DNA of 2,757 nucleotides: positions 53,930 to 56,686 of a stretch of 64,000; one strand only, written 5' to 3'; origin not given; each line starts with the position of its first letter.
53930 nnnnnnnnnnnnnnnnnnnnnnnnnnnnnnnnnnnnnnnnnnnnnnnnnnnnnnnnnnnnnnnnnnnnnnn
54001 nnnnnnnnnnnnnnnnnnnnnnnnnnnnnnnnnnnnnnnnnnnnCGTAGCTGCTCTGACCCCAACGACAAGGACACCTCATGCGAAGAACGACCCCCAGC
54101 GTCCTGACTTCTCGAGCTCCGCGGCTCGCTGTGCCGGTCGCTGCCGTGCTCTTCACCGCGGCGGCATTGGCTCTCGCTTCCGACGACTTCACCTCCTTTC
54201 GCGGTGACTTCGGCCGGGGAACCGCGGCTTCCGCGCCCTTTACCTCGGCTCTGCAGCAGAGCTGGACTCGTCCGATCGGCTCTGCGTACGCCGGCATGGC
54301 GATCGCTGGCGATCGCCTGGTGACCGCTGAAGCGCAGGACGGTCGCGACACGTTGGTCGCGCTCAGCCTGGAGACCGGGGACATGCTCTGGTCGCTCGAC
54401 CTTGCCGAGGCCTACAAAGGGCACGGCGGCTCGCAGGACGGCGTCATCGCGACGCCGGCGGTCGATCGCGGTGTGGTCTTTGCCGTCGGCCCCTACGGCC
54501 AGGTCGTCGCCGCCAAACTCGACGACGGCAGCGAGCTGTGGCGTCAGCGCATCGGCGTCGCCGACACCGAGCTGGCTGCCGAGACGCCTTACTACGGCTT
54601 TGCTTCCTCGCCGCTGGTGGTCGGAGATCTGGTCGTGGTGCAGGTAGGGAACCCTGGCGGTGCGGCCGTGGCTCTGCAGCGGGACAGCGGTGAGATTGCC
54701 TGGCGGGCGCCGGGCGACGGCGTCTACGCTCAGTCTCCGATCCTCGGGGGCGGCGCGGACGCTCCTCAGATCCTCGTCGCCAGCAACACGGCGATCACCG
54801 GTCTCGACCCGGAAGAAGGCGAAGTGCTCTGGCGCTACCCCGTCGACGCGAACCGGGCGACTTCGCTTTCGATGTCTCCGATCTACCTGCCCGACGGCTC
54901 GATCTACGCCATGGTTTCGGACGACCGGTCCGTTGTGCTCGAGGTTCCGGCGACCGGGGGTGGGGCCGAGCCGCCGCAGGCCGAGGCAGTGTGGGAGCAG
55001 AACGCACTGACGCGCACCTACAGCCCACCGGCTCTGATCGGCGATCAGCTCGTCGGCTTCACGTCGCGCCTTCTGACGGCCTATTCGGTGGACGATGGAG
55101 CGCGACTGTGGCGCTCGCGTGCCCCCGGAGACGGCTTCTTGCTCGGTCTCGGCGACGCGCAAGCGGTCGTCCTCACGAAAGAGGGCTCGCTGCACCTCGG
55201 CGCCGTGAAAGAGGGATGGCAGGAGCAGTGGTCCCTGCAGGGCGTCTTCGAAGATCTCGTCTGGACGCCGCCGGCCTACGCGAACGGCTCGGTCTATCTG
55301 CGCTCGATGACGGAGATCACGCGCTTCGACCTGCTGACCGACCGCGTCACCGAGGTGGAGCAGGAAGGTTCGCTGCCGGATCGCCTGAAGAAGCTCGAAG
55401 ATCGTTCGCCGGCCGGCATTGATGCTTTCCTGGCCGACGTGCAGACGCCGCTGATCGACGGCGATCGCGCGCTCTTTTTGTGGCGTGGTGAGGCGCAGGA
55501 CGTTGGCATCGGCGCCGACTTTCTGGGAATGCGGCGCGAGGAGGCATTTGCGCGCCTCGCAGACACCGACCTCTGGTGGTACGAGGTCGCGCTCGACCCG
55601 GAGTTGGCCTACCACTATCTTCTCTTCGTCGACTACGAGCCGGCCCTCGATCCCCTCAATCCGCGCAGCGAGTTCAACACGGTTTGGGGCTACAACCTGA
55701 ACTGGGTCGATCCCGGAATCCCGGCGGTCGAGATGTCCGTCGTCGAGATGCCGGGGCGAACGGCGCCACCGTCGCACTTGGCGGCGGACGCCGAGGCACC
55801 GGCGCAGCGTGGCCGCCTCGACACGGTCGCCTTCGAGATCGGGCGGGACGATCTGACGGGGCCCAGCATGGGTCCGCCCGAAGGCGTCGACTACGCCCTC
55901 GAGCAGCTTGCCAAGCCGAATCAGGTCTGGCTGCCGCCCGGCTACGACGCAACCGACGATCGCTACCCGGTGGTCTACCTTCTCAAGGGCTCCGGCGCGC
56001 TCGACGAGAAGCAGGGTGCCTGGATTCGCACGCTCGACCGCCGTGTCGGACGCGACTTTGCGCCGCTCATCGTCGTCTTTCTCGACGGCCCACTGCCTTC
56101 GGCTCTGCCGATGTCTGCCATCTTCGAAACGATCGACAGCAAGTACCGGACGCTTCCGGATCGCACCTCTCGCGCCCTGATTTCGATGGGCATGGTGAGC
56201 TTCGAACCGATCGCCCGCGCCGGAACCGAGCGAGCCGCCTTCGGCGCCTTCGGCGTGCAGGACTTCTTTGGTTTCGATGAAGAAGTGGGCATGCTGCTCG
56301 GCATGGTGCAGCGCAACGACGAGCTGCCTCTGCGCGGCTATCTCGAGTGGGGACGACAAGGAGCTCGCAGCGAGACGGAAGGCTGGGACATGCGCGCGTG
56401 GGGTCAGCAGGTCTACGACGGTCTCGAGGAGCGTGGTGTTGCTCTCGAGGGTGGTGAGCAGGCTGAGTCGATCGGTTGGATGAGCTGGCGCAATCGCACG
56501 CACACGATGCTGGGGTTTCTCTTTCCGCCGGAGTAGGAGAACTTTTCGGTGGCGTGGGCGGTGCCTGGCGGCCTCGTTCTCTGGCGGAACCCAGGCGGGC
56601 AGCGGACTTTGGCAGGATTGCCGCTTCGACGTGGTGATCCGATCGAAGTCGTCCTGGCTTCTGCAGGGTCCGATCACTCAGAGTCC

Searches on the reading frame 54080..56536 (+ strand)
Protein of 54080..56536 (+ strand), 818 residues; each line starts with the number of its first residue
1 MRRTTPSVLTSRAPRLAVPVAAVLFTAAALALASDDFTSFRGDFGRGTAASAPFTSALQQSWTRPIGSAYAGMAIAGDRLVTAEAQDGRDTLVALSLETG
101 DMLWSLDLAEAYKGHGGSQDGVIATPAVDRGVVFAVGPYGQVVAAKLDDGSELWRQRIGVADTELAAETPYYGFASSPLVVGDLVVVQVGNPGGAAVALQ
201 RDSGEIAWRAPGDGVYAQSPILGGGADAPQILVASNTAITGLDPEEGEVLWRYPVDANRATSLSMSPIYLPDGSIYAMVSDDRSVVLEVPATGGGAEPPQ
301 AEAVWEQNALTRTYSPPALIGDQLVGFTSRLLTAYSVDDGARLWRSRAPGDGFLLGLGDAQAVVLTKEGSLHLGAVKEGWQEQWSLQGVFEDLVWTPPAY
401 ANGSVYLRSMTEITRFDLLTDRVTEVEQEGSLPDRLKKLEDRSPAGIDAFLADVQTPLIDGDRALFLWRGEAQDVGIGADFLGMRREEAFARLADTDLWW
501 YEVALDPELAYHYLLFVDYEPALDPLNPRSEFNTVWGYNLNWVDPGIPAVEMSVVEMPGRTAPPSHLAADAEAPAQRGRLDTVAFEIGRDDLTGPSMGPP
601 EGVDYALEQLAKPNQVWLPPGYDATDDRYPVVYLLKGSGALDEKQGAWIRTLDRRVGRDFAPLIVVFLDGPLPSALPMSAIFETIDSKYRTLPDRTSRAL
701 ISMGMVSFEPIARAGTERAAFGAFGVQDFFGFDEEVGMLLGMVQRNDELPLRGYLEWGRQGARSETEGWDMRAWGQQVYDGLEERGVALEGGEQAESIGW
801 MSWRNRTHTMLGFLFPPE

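Call 24: search_protein_families(library=pfam, proteins=[window:54080-56536:+], max_evalue=0.001)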
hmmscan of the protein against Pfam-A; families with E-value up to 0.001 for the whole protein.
window:54080-56536:+ (818 aa): 3 families
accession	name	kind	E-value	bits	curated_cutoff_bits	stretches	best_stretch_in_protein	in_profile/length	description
PF13360.13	PQQ_2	-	1.6e-24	87.3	27.6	1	91-345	4-232/233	Outer membrane protein assembly factor BamB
PF13570.13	Beta-prop_ACSF4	-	3.6e-06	27.1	133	1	91-320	72-264/329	Beta-alanine-activating enzyme, beta-propeller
PF01011.28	PQQ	-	4.3e-06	26.1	26.7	0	104-161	31-88/595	Glucose/ethanol/alcohol dehydrogenase, beta-propeller domain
